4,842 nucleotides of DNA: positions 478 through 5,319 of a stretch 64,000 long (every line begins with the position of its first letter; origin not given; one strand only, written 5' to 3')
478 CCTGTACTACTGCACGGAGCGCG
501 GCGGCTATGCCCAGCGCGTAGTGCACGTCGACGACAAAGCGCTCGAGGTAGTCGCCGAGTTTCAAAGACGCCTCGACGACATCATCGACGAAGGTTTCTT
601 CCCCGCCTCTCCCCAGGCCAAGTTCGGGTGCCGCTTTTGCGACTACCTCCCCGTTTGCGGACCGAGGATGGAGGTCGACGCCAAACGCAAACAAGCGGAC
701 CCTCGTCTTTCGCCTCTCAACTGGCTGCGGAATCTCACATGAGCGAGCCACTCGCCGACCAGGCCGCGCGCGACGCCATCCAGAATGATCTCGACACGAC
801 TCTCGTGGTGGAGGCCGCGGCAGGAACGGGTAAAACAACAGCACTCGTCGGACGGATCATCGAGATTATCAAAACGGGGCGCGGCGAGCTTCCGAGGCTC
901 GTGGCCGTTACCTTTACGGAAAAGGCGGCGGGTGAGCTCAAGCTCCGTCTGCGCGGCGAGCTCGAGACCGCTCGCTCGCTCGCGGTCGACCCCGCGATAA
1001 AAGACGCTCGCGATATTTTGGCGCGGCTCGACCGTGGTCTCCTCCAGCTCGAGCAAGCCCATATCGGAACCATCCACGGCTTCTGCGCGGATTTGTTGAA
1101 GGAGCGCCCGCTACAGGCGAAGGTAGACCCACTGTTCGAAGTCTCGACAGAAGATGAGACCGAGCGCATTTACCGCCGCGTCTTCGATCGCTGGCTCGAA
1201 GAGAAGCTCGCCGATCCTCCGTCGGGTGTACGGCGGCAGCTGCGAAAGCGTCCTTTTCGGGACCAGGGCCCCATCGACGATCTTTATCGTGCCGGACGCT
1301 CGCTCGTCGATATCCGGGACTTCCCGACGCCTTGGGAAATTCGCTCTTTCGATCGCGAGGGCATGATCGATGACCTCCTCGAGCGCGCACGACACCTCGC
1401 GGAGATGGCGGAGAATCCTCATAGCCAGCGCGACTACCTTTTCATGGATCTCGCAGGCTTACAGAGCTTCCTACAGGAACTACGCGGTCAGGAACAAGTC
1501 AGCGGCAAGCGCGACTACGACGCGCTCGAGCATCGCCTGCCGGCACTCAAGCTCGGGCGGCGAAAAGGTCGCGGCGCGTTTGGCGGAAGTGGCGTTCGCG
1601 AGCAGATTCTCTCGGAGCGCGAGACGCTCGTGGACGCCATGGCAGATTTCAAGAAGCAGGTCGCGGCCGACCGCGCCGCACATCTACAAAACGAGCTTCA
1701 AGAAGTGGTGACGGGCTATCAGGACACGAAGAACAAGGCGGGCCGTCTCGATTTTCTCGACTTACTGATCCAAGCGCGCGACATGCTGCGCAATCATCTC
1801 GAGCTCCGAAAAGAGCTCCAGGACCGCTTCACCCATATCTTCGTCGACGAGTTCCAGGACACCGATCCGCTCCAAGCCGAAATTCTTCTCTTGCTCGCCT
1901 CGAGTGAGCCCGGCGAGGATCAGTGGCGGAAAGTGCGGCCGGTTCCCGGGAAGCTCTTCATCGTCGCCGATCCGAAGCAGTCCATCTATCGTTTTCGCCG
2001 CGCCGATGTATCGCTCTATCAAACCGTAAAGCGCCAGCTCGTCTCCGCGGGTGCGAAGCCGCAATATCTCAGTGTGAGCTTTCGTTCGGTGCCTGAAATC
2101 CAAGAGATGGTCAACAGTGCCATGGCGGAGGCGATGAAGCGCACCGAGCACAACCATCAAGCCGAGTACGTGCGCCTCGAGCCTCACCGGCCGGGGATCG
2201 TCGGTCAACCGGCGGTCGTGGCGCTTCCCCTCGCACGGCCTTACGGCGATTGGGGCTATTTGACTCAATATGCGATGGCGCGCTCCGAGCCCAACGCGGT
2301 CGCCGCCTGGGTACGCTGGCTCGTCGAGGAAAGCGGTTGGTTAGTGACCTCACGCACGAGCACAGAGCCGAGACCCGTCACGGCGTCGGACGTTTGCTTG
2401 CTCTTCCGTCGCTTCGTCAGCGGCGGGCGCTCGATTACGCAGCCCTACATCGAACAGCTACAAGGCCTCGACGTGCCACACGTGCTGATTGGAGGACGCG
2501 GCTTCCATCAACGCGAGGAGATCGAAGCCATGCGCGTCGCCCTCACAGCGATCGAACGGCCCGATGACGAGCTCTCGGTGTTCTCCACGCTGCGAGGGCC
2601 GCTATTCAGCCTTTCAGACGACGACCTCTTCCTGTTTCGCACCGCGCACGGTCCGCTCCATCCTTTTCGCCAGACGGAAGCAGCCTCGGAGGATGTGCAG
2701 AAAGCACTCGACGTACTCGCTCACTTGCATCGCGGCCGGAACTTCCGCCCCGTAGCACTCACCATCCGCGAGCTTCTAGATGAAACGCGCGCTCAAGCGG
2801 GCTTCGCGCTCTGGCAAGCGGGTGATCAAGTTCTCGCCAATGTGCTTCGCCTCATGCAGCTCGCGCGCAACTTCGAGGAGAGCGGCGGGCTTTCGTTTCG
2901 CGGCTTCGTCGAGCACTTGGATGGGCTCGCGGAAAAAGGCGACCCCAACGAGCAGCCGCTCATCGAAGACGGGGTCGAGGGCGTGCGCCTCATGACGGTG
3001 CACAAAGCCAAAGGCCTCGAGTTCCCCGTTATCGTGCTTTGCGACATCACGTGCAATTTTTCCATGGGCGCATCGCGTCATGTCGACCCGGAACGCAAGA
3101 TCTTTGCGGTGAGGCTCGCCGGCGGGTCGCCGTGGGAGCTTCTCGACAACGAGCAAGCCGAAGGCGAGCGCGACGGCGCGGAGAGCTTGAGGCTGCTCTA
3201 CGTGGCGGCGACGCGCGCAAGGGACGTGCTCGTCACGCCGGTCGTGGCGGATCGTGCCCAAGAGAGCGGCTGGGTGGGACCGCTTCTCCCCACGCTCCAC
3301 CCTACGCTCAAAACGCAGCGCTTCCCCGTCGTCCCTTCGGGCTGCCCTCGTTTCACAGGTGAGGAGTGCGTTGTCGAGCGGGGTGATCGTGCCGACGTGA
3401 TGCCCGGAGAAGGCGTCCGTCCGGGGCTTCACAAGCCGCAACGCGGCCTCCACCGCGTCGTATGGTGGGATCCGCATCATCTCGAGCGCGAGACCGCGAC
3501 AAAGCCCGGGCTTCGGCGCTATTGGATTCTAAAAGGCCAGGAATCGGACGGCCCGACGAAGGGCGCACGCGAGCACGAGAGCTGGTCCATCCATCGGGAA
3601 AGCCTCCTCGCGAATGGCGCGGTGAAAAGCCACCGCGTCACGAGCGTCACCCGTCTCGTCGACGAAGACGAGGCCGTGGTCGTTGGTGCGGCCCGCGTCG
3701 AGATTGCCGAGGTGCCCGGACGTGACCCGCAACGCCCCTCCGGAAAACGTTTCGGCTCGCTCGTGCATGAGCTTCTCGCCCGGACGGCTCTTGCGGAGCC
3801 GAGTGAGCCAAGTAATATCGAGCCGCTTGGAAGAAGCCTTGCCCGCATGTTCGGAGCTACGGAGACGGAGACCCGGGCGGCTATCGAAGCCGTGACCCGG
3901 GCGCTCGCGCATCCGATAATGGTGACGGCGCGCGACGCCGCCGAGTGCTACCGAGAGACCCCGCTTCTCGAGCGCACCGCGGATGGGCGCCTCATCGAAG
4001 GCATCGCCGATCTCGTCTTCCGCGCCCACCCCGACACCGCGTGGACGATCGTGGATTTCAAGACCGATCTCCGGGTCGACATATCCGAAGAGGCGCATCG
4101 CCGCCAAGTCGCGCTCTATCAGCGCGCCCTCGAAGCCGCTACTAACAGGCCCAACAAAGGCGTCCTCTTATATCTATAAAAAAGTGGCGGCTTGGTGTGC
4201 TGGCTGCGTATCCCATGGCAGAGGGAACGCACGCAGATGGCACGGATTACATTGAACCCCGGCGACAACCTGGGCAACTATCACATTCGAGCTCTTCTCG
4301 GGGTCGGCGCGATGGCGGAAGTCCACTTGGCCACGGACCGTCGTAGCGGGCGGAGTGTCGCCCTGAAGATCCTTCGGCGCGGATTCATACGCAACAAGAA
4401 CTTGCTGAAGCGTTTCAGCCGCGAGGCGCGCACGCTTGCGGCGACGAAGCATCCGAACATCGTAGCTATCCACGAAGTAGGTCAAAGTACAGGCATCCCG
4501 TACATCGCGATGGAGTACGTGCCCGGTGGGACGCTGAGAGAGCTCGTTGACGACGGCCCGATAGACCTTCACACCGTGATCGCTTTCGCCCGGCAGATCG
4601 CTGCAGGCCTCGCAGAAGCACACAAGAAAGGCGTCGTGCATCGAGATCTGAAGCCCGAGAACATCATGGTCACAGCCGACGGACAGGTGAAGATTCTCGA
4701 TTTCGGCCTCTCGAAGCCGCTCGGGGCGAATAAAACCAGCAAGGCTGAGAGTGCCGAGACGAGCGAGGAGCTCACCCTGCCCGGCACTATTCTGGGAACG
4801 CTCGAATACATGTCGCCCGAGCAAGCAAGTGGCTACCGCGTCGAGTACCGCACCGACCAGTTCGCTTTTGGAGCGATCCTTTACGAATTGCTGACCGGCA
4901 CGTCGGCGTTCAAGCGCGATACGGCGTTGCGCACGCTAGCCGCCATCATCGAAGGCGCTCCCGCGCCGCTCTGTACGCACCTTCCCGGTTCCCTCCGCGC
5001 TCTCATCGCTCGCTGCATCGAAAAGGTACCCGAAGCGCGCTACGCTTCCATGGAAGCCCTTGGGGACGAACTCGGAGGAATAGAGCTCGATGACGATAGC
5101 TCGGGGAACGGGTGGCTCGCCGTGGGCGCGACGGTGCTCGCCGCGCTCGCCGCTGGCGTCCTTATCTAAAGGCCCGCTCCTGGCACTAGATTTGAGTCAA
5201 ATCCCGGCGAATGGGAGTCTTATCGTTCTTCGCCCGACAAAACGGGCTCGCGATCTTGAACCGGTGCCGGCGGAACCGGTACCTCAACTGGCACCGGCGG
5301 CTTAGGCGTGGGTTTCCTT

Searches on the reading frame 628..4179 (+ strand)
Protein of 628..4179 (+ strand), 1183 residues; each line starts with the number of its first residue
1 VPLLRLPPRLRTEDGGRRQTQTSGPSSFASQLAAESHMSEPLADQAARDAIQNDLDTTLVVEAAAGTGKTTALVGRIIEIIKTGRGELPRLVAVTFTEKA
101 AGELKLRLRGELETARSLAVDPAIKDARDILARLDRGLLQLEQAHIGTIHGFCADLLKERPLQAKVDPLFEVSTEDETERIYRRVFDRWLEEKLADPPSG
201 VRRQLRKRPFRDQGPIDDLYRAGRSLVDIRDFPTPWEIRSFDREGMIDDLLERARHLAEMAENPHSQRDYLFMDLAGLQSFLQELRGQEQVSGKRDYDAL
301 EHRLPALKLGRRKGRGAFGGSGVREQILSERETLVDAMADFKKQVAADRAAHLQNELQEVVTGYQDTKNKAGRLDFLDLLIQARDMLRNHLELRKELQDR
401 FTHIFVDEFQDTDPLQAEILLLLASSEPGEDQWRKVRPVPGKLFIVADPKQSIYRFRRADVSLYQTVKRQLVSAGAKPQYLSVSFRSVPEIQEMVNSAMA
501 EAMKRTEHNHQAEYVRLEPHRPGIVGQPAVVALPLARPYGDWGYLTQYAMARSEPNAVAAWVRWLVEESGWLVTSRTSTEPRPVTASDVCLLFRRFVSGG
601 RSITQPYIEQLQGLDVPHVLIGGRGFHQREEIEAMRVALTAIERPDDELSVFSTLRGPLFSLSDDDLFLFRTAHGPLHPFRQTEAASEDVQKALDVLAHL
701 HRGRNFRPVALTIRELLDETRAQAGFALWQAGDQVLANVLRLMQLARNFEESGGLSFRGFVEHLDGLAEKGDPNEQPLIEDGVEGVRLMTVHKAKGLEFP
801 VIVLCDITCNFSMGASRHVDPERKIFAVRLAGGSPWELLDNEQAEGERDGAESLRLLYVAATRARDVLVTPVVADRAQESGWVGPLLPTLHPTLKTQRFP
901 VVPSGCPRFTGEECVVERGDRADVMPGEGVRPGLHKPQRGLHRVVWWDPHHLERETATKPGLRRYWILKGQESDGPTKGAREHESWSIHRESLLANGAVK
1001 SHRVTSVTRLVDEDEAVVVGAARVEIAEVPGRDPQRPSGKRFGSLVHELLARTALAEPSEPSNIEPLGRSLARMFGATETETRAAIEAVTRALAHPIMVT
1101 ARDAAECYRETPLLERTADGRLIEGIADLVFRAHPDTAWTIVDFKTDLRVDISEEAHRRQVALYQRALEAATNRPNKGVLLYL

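Call 19: search_protein_families(library=ncbifam, max_evalue=1e-20, proteins=[window:628-4179:+])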
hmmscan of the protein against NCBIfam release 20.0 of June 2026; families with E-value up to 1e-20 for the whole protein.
window:628-4179:+ (1183 aa): 10 families
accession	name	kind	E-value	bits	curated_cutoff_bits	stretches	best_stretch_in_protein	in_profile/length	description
TIGR02785.1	addA_Gpos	equivalog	5.7e-75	253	707.65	2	55-196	13-144/1234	helicase-exonuclease AddAB subunit AddA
TIGR00609.1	recB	equivalog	1.1e-66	225.7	696.05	1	347-872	315-812/1175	exodeoxyribonuclease V subunit beta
TIGR02784.1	addA_alphas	equivalog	2.2e-59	201.9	860.75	1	324-882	311-881/1138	double-strand break repair helicase AddA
NF010485.0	PRK13909.1-2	equivalog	4.8e-44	150.8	650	0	336-512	260-437/909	RecB-like helicase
TIGR01073.1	pcrA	equivalog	5.6e-41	140.7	911.2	0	343-509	152-303/725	DNA helicase PcrA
TIGR01075.1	uvrD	equivalog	6.8e-38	130.4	1144.45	0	352-509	160-302/715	DNA helicase II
NF008743.0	PRK11773.1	equivalog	4.8e-37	127.7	965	0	349-506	162-304/720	DNA helicase II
NF008128.0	PRK10876.1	equivalog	1.7e-34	118.7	1697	1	333-871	308-819/1181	exodeoxyribonuclease V subunit beta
NF010487.0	PRK13909.1-4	equivalog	1.3e-32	113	759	0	326-513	246-434/924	RecB-like helicase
TIGR01074.1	rep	equivalog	1.3e-26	93.1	951.45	0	343-462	149-255/668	DNA helicase Rep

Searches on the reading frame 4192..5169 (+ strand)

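Call 19: search_protein_families(library=ncbifam, max_evalue=1e-20, proteins=[window:4192-5169:+])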
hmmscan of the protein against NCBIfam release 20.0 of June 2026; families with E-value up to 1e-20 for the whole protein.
window:4192-5169:+ (325 aa): 8 families
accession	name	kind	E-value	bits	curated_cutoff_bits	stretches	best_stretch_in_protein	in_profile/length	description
NF033483.0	PknB_PASTA_kin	equivalog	1.3e-80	272.1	450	1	29-296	8-267/563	Stk1 family PASTA domain-containing Ser/Thr kinase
NF047741.1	antiphage_MADS6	equivalog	1.4e-50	172.4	460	2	130-295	302-458/612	methylation-associated defense system protein kinase MAD6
NF052427.1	StpK7MSMEG_1200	equivalog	1.3e-48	165.9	900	1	26-292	5-263/601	serine/threonine protein kinase StpK7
NF009651.0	PRK13184.1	equivalog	4.7e-47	160.5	839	1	28-294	2-287/932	serine/threonine-protein kinase PknD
TIGR03903.1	TOMM_kin_cyc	equivalog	9.1e-41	139.7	705.75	1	53-301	3-251/1267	TOMM system kinase/cyclase fusion protein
NF053615.1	SerThrKinAfsKStmc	equivalog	5.1e-32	111.4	1300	1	25-316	10-290/809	protein serine/threonine kinase AfsK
NF038150.1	lanthi_synth_IV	equivalog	4.5e-26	91.4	650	1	22-296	183-455/851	class IV lanthionine synthetase LanL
NF033442.0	BREX_PglW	equivalog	2.3e-24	85.3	990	0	22-175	505-661/1391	BREX system serine/threonine kinase PglW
